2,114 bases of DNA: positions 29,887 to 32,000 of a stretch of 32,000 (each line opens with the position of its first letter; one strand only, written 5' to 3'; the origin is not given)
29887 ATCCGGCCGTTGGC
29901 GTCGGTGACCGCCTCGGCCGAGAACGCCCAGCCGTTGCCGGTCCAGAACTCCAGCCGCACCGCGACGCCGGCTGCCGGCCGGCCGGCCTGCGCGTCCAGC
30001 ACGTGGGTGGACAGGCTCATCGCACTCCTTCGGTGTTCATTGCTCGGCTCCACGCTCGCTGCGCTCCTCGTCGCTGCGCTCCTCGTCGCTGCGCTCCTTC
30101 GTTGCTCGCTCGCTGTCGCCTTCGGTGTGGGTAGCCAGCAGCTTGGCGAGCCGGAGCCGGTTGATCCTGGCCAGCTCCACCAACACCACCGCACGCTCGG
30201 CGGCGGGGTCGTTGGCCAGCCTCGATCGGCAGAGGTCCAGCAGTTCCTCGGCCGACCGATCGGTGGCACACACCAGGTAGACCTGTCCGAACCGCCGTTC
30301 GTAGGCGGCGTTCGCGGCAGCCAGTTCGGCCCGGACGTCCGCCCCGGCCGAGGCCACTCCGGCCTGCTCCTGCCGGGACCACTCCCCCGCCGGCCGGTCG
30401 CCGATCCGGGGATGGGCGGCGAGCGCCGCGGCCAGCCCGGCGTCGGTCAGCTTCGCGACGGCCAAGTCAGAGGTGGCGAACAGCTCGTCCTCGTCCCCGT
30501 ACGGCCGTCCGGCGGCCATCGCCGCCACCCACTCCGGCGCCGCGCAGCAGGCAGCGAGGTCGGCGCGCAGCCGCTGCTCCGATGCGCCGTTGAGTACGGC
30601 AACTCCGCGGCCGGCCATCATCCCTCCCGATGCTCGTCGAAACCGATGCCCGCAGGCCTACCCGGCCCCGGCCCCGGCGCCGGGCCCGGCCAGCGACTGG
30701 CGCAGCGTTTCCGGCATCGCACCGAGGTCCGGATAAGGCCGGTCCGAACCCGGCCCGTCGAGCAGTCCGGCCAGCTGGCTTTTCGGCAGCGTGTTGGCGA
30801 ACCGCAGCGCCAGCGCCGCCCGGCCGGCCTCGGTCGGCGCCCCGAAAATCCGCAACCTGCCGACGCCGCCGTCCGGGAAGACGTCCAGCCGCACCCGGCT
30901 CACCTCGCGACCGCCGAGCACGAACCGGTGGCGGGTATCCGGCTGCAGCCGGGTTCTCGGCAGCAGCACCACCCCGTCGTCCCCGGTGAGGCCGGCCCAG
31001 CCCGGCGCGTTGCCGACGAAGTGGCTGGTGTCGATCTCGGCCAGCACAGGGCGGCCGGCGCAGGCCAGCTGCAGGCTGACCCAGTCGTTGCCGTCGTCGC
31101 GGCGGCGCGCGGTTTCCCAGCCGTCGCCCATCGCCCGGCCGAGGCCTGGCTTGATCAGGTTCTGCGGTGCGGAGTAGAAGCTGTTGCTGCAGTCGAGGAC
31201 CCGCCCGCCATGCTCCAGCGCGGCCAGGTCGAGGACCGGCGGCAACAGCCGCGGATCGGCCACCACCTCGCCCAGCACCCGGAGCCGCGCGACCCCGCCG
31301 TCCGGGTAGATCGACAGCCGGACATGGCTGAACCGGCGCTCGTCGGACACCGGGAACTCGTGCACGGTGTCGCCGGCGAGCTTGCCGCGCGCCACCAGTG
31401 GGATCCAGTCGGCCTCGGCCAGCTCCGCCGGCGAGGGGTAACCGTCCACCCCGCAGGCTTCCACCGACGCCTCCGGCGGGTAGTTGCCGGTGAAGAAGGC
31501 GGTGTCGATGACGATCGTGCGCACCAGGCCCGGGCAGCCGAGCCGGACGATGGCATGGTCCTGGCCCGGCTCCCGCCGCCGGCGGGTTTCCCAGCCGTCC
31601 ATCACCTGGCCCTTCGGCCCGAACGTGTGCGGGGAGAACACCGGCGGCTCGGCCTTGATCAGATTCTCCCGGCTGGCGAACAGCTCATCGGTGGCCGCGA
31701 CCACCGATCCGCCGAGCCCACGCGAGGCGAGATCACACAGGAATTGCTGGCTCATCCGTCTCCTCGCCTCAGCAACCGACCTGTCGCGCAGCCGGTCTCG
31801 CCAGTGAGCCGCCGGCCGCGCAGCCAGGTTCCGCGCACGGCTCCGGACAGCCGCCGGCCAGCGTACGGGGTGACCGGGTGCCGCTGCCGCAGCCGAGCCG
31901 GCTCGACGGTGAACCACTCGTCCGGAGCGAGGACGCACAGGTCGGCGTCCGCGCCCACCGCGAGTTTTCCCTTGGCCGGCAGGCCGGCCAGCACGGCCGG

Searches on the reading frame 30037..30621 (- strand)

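Call 65: search_protein_families(library=pfam, proteins=[window:30037-30621:-], max_evalue=0.00001)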
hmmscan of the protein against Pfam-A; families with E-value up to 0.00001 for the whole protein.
window:30037-30621:- (194 aa): 1 family
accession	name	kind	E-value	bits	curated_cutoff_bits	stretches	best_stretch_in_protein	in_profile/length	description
PF09349.15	OHCU_decarbox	-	5.5e-43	147.6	24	1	11-159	1-155/155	OHCU decarboxylase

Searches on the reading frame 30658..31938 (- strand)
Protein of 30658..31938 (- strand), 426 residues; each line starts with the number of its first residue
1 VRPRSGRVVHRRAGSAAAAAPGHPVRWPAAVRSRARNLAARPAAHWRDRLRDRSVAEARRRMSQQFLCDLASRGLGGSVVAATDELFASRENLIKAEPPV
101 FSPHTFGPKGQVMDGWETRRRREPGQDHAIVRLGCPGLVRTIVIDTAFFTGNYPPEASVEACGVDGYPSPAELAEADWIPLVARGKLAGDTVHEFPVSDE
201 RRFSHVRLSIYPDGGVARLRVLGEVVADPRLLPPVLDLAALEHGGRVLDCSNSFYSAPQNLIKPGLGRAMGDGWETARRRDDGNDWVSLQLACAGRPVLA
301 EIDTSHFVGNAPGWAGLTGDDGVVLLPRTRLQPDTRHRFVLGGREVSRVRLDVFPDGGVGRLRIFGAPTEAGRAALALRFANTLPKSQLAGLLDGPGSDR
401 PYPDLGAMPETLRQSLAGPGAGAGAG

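Call 65: search_protein_families(library=pfam, proteins=[window:30658-31938:-], max_evalue=0.00001)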
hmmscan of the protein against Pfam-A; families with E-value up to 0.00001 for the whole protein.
window:30658-31938:- (426 aa): 1 family
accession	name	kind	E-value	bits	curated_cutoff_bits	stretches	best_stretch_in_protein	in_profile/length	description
PF03561.21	Allantoicase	-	3.4e-82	274.2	27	2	76-225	1-154/155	Allantoicase repeat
